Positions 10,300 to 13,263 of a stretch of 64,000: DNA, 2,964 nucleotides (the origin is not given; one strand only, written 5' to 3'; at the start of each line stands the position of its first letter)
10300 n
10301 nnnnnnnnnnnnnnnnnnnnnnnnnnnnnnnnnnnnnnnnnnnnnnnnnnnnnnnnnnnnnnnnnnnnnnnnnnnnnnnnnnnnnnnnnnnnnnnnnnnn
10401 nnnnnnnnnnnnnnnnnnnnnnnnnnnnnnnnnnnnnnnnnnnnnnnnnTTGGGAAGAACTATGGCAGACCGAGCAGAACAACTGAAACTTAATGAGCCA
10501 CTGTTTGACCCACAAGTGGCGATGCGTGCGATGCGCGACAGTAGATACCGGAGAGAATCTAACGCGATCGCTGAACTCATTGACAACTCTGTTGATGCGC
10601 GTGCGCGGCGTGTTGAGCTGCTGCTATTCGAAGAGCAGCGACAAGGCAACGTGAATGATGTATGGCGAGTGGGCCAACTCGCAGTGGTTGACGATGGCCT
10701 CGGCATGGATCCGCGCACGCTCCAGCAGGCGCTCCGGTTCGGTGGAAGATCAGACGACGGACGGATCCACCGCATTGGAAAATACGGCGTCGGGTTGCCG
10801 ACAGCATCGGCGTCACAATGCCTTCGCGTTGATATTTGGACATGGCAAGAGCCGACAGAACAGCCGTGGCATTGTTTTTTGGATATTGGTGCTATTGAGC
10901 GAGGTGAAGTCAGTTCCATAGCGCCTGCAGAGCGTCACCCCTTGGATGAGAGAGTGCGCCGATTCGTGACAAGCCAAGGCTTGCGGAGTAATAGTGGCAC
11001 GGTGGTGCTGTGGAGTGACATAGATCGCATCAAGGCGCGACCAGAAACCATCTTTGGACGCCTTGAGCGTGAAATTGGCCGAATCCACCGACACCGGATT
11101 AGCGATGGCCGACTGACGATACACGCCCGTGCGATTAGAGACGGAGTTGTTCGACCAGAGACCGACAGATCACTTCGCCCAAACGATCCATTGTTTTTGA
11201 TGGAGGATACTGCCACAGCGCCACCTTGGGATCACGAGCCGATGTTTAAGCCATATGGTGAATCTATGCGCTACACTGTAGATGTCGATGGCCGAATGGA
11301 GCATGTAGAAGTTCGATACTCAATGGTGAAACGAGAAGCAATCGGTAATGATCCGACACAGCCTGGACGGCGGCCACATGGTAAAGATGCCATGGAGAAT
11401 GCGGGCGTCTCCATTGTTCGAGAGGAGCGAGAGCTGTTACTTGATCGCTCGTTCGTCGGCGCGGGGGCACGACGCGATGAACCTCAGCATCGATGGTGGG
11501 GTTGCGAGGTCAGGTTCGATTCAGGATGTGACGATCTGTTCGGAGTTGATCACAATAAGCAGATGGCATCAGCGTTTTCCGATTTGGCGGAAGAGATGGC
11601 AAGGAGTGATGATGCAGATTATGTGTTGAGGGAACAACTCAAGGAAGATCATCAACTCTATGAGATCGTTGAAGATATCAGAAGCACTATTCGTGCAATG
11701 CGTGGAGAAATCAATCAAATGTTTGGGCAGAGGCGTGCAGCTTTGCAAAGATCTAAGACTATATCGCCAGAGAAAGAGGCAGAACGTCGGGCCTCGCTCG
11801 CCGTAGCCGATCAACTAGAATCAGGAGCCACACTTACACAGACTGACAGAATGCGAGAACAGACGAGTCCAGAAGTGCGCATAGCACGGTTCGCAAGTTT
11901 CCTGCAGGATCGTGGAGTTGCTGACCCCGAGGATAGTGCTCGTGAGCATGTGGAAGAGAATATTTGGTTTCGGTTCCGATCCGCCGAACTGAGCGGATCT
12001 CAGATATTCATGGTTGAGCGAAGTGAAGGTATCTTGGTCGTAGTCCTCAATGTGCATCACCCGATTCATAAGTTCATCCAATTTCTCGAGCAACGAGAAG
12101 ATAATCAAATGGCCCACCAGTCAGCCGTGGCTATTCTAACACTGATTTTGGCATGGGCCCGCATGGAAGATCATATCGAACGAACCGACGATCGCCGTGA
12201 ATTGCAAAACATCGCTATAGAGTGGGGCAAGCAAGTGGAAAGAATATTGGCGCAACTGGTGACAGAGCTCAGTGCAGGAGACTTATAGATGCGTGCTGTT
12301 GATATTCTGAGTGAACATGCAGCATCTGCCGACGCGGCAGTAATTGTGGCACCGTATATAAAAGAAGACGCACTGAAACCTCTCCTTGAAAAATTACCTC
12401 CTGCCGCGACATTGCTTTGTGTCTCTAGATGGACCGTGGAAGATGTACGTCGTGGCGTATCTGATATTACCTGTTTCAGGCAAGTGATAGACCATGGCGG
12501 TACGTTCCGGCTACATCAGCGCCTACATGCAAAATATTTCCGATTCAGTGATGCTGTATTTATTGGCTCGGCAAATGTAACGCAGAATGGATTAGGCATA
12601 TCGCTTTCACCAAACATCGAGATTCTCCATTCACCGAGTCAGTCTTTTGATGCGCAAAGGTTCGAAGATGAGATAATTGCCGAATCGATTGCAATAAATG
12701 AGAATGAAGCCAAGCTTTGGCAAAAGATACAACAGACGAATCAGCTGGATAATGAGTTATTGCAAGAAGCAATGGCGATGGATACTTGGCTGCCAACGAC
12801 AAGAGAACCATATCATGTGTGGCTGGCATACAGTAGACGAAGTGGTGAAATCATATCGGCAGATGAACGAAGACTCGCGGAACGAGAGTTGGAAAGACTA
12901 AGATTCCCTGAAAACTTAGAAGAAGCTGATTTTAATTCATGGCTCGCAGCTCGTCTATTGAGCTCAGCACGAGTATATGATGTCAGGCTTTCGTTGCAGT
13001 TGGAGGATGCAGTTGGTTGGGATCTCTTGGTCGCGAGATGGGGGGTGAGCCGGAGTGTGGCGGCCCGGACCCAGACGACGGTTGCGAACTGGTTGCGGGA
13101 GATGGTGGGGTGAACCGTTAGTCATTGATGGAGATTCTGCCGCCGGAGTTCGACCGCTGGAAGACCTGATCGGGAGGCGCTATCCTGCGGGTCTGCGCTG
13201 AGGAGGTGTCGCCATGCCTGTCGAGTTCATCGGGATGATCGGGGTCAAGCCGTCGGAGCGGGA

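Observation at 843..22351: Mosaic defence/toxin island: at least six mobile-type modules interleaved with core CoA-metabolism genes, several with depressed GC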

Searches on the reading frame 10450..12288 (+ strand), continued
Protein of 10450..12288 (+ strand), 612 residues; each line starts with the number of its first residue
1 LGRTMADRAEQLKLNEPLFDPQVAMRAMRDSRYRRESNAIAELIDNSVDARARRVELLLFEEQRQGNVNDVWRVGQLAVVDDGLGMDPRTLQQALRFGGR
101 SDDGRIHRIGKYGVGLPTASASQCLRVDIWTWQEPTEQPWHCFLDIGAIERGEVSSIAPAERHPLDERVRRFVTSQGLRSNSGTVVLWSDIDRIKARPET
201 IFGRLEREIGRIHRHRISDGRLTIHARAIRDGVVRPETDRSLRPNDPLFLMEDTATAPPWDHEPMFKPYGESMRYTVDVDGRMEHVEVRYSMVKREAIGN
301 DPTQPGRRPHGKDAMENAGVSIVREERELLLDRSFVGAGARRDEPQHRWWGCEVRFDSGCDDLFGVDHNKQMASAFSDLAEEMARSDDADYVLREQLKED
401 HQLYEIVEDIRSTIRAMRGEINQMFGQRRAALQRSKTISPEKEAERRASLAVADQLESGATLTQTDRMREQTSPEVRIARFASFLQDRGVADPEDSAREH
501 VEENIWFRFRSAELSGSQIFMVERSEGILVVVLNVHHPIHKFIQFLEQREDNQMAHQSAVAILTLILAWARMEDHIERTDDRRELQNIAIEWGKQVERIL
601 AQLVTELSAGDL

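Call 87: get_annotated_region(hit=H1, flank=6000)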
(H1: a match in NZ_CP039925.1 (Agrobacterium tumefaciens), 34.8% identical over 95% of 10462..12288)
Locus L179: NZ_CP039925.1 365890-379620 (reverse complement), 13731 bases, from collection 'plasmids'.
description: Agrobacterium tumefaciens strain CFBP7129 plasmid pAtCFBP7129b, complete sequence
organism: Agrobacterium tumefaciens (NCBI taxid 358)
taxonomy: Bacteria; Pseudomonadota; Alphaproteobacteria; Hyphomicrobiales; Rhizobiaceae; Agrobacterium; Agrobacterium tumefaciens
host: -; source: -; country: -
typing (MOB-suite, as given by PLSDB): non-mobilizable; mating-pair formation MPF_T
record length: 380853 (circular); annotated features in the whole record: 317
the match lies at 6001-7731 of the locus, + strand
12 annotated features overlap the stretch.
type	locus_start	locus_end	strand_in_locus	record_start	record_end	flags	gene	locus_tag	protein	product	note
CDS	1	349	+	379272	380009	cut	-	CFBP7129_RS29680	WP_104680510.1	GGDEF domain-containing protein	-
CDS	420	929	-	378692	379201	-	-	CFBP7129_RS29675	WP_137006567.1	DUF305 domain-containing protein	-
CDS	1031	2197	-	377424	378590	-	-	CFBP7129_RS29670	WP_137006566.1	site-specific integrase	GO:0015074 - DNA integration [Evidence IEA]; GO:0006310 - DNA recombination [Evidence IEA]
CDS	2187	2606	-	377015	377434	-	-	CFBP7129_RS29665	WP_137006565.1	type II toxin-antitoxin system VapC family toxin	-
CDS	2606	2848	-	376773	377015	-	-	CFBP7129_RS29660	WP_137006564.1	type II toxin-antitoxin system prevent-host-death family antitoxin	GO:0008219 - cell death [Evidence IEA]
CDS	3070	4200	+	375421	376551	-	-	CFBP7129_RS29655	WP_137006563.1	RHE_PE00001 family protein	-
CDS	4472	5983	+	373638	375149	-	-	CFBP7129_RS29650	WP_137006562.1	helicase-related protein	-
CDS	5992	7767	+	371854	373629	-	-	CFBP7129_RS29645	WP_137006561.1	ATP-binding protein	-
CDS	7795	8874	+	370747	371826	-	-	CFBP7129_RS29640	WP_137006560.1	hypothetical protein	-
CDS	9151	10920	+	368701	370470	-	-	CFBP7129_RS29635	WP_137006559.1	hypothetical protein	-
CDS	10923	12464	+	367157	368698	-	-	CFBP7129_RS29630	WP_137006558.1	hypothetical protein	-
CDS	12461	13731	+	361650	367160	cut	-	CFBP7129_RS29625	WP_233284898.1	FtsK/SpoIIIE domain-containing protein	-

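Call 88: get_annotated_region(hit=H5, flank=6000)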
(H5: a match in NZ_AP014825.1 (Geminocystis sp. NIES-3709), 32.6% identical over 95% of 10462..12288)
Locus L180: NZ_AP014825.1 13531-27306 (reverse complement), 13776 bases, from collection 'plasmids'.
description: Geminocystis sp. NIES-3709 plasmid pGM3709_04, complete sequence
organism: Geminocystis sp. NIES-3709 (NCBI taxid 1617448)
taxonomy: Bacteria; Cyanobacteriota; Cyanophyceae; Chroococcales; Geminocystaceae; Geminocystis; Geminocystis sp. NIES-3709
host: -; source: -; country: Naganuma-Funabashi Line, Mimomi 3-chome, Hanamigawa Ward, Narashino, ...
typing (MOB-suite, as given by PLSDB): non-mobilizable
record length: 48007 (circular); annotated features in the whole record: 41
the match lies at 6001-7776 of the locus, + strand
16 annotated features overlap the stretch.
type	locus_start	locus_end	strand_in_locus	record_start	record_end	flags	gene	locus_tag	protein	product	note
CDS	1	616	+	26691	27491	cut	-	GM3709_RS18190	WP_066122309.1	phosphoadenosine phosphosulfate reductase family protein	-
CDS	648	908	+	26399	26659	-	-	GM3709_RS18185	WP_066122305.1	type II toxin-antitoxin system Phd/YefM family antitoxin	-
CDS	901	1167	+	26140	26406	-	-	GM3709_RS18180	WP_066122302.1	Txe/YoeB family addiction module toxin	GO:0008219 - cell death [Evidence IEA]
CDS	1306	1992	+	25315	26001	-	-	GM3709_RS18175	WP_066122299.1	hypothetical protein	-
CDS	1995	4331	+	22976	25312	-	-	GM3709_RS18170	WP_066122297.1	DNA sulfur modification protein DndB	-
CDS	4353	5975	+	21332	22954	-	-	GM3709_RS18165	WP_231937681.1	DEAD/DEAH box helicase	-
CDS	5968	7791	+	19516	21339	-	-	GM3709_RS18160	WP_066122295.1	ATP-binding protein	-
CDS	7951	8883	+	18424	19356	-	-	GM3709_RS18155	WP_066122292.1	phospholipase D family protein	-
CDS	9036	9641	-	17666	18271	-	-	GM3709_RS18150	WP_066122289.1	hypothetical protein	-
CDS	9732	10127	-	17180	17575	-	-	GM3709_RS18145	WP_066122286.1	PIN domain nuclease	-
CDS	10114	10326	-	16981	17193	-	-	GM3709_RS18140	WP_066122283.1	type II toxin-antitoxin system VapB family antitoxin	-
CDS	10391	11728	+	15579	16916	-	-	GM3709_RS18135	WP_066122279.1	cysteine desulfurase family protein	-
CDS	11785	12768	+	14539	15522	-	-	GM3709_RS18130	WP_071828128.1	tyrosine-type recombinase/integrase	GO:0015074 - DNA integration [Evidence IEA]; GO:0006310 - DNA recombination [Evidence IEA]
CDS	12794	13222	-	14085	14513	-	-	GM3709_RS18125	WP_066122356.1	type II toxin-antitoxin system HicB family antitoxin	-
CDS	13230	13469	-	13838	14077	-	-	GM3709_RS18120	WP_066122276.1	type II toxin-antitoxin system HicA family toxin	-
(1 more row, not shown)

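Call 91: get_annotated_region(hit=H2, flank=7000)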
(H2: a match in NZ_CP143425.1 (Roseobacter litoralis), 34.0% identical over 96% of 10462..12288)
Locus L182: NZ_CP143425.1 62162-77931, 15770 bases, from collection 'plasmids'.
description: Roseobacter litoralis strain B14 plasmid pROLI83, complete sequence
organism: Roseobacter litoralis (NCBI taxid 42443)
taxonomy: Bacteria; Pseudomonadota; Alphaproteobacteria; Rhodobacterales; Roseobacteraceae; Roseobacter; Roseobacter litoralis
host: -; source: Fucus vesiculosus var. spiralis,cell culture,tidal flat area; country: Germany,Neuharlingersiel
typing (MOB-suite, as given by PLSDB): non-mobilizable; mating-pair formation MPF_T
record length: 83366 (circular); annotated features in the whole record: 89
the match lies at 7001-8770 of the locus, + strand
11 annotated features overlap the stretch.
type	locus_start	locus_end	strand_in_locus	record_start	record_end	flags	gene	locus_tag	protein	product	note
CDS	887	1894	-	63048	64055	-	-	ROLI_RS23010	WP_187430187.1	IS30 family transposase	-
CDS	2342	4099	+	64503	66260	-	-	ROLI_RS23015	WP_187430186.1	hypothetical protein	-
CDS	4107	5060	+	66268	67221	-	-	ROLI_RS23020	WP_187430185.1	alpha/beta hydrolase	-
CDS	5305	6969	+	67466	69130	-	-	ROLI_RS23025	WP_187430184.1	DEAD/DEAH box helicase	-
CDS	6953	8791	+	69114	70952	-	-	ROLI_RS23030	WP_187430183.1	ATP-binding protein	-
CDS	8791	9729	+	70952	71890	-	-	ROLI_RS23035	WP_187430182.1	phospholipase D family protein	-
CDS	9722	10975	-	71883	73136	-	-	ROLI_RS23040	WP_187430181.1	DGQHR domain-containing protein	-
CDS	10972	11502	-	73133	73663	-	-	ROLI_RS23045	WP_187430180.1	hypothetical protein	-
CDS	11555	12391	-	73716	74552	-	-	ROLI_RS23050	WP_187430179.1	phosphoadenosine phosphosulfate reductase family protein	-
CDS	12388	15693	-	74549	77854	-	-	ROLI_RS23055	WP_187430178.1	ATP-binding protein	-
CDS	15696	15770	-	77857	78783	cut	-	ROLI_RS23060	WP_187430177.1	DUF4007 family protein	-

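Call 98: get_annotated_region(hit=H6, flank=7000)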
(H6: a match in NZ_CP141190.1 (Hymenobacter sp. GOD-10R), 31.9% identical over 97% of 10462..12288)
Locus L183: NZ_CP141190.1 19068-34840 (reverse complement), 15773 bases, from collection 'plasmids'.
description: Hymenobacter sp. GOD-10R plasmid unnamed6, complete sequence
organism: Hymenobacter sp. GOD-10R (NCBI taxid 3093922)
taxonomy: Bacteria; Bacteroidota; Cytophagia; Cytophagales; Hymenobacteraceae; Hymenobacter; Hymenobacter sp. GOD-10R
host: -; source: single cell,Crepidiastrum sonchifolium; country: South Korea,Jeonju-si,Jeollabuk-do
typing (MOB-suite, as given by PLSDB): non-mobilizable
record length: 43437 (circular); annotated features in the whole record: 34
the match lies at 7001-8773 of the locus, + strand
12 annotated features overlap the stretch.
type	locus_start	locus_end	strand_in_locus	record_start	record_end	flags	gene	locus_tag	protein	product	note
CDS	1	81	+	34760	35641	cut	-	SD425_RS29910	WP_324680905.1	DUF4007 family protein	-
CDS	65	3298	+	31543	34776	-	-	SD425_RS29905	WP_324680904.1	hypothetical protein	-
CDS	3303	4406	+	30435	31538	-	-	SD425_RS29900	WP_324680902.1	phosphoadenosine phosphosulfate reductase family protein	-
CDS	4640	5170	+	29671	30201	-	-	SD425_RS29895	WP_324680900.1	hypothetical protein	-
CDS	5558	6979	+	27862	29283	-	-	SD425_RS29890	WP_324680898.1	DEAD/DEAH box helicase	-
CDS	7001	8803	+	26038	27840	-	-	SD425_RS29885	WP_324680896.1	ATP-binding protein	-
CDS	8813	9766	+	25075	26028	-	-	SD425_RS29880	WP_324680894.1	phospholipase D family protein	-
CDS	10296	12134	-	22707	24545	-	-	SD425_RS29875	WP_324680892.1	DUF262 domain-containing protein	-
CDS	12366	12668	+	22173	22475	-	-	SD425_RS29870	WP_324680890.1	transposase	GO:0006313 - DNA transposition [Evidence IEA]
CDS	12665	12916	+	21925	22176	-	-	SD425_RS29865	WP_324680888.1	hypothetical protein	-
CDS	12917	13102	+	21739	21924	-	-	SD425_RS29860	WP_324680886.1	hypothetical protein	-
CDS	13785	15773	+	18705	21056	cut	-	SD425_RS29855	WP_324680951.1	S1 RNA-binding domain-containing protein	-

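Call 99: get_annotated_region(hit=H7, flank=7000)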
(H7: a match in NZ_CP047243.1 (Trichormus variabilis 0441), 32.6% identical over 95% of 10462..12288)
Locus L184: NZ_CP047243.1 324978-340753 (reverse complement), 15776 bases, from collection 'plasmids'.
description: Trichormus variabilis 0441 plasmid unnamed1, complete sequence
organism: Trichormus variabilis 0441 (NCBI taxid 375899)
taxonomy: Bacteria; Cyanobacteriota; Cyanophyceae; Nostocales; Nostocaceae; Trichormus; Trichormus variabilis; Trichormus variabilis 0441
host: -; source: cell culture,thermal spring; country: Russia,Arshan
typing (MOB-suite, as given by PLSDB): conjugative; replicon rep_cluster_38; relaxase MOBV,MOBV; mating-pair formation MPF_T
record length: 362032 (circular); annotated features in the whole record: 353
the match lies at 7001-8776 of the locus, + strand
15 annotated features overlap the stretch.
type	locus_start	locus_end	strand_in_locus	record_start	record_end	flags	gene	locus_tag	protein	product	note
CDS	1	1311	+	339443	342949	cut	-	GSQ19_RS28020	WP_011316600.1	hypothetical protein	-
CDS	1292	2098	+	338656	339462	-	-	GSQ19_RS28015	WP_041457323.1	phosphoadenosine phosphosulfate reductase family protein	-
CDS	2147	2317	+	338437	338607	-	-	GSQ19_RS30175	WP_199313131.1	hypothetical protein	-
CDS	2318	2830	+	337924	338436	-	-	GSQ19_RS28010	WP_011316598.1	hypothetical protein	-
CDS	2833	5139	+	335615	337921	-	-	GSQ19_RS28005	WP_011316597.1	DNA sulfur modification protein DndB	-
CDS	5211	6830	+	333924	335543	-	-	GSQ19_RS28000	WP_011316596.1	DEAD/DEAH box helicase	-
CDS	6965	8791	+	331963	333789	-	-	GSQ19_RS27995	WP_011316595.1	ATP-binding protein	-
CDS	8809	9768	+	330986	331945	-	-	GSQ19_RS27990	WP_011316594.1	phospholipase D family protein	-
CDS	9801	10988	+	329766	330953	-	-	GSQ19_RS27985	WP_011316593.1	cysteine desulfurase family protein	-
CDS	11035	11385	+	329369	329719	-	-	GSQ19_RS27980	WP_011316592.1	hypothetical protein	-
CDS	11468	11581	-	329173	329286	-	-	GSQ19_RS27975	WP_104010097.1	WD40 repeat domain-containing protein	-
CDS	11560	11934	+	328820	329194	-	-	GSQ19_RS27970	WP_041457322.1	3'-5' exonuclease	-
CDS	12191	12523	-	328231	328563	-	-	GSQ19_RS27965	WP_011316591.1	hypothetical protein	-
CDS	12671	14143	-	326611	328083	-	-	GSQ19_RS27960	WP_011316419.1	IS66-like element ISAva2 family transposase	GO:0006313 - DNA transposition [Evidence IEA]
CDS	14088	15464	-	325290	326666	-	-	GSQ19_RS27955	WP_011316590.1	tetratricopeptide repeat protein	-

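Call 100: get_annotated_region(hit=H9, flank=7000)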
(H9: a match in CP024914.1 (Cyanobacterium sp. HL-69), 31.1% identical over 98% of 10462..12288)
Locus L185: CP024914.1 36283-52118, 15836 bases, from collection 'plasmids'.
description: Cyanobacterium sp. HL-69 plasmid pCHL69-2, complete sequence
organism: Cyanobacterium sp. HL-69 (NCBI taxid 2054282)
taxonomy: Bacteria; Cyanobacteriota; Cyanophyceae; Chroococcales; Geminocystaceae; Cyanobacterium; Cyanobacterium sp. HL-69
host: -; source: cell culture,enrichment cultures from UCC Lynda-Stan; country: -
typing (MOB-suite, as given by PLSDB): mobilizable; relaxase MOBP
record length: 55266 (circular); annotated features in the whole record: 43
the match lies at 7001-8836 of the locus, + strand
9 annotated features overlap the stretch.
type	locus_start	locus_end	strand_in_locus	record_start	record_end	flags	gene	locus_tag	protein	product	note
CDS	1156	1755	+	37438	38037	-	-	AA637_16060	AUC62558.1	plasmid pRIA4b ORF3 family protein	-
CDS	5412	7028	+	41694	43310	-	-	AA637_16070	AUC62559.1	Type I restriction-modification system, restriction subunit R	-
CDS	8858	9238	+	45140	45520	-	-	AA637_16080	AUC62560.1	toxin-antitoxin system antidote component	-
CDS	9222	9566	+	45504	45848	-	-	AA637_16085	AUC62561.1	toxin-antitoxin system toxin component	-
CDS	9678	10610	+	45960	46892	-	-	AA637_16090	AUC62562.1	hypothetical protein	-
CDS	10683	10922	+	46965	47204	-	-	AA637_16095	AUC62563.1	toxin-antitoxin system Phd family antidote component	-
CDS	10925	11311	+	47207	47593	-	-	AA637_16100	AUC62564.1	toxin-antitoxin system Pin family toxin component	-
CDS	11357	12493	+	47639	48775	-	iscS-2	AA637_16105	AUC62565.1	cysteine desulfurase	-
CDS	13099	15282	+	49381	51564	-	-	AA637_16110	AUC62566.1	hypothetical protein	-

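Call 101: get_annotated_region(hit=H3, flank=7000)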
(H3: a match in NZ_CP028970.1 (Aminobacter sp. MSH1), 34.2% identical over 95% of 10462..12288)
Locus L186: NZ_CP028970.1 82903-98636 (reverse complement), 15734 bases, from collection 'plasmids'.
description: Aminobacter sp. MSH1 plasmid pUSP2, complete sequence
organism: Aminobacter sp. MSH1 (NCBI taxid 374606)
taxonomy: Bacteria; Pseudomonadota; Alphaproteobacteria; Hyphomicrobiales; Phyllobacteriaceae; Aminobacter; Aminobacter sp. MSH1
host: -; source: Soil,Dichlobenil-treated soil sampled from the courtyard of a former plant nursery located above a ...; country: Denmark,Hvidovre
typing (MOB-suite, as given by PLSDB): conjugative; replicon rep_cluster_346; relaxase MOBP; mating-pair formation MPF_T
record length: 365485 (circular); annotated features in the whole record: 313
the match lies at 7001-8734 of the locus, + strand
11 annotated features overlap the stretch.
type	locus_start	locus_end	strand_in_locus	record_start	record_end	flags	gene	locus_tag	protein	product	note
CDS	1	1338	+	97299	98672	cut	-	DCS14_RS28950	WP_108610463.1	MmgE/PrpD family protein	-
CDS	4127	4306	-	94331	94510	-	-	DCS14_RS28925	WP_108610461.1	hypothetical protein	-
CDS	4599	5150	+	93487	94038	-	-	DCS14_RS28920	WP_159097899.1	hypothetical protein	-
CDS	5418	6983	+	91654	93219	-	-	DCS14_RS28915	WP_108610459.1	hypothetical protein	-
CDS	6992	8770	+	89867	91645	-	-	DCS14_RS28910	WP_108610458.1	ATP-binding protein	-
CDS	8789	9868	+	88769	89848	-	-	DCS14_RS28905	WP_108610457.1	hypothetical protein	-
CDS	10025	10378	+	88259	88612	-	-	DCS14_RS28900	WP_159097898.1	antibiotic biosynthesis monooxygenase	-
CDS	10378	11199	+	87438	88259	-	-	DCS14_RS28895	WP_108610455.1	hypothetical protein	-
CDS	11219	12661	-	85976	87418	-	-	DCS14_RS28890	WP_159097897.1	restriction endonuclease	-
CDS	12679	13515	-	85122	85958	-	-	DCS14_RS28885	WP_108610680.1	phosphoadenosine phosphosulfate reductase family protein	-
CDS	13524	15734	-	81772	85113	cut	-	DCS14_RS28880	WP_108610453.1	ATP-binding protein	-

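Call 111: search_protein_families(library=pfam, proteins=[L081:12055-14295:+], max_evalue=0.01)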
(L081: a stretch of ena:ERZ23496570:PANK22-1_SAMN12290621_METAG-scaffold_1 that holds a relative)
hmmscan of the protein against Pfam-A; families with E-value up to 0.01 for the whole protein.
L081:12055-14295:+ (746 aa): 1 family
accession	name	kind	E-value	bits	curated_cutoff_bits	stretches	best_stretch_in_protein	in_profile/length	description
PF03235.19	GmrSD_N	-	3.9e-31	109.2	33.2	1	14-261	3-198/199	GmrSD restriction endonuclease, N-terminal domain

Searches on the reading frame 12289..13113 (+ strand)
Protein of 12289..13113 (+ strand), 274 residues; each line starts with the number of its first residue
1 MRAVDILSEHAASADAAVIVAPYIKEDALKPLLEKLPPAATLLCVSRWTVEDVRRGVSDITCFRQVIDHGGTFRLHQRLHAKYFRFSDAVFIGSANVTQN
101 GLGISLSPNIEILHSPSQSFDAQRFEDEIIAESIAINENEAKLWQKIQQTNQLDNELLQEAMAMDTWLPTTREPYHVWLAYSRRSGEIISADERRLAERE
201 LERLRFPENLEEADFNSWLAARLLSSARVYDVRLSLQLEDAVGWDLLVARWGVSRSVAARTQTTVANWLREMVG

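Call 6: search_protein_families(library=pfam, proteins=[window:12289-13113:+], max_evalue=0.01)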
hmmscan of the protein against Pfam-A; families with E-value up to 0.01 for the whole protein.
window:12289-13113:+ (274 aa): 0 families

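Call 7: search_protein_families(library=padloc, proteins=[window:12289-13113:+], max_evalue=0.001)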
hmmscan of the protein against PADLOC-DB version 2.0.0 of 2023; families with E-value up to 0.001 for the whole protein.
window:12289-13113:+ (274 aa): 2 families
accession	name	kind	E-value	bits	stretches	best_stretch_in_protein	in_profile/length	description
PDLC02599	DrmC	-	2.6e-09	34.5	1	11-102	19-109/387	DrmC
PDLC03829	ZacB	-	9.6e-08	29.3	1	12-148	225-362/586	-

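Call 8: search_protein_families(library=ncbifam, proteins=[window:12289-13113:+], max_evalue=0.001)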
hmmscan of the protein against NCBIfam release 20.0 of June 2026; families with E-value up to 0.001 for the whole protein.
window:12289-13113:+ (274 aa): 0 families
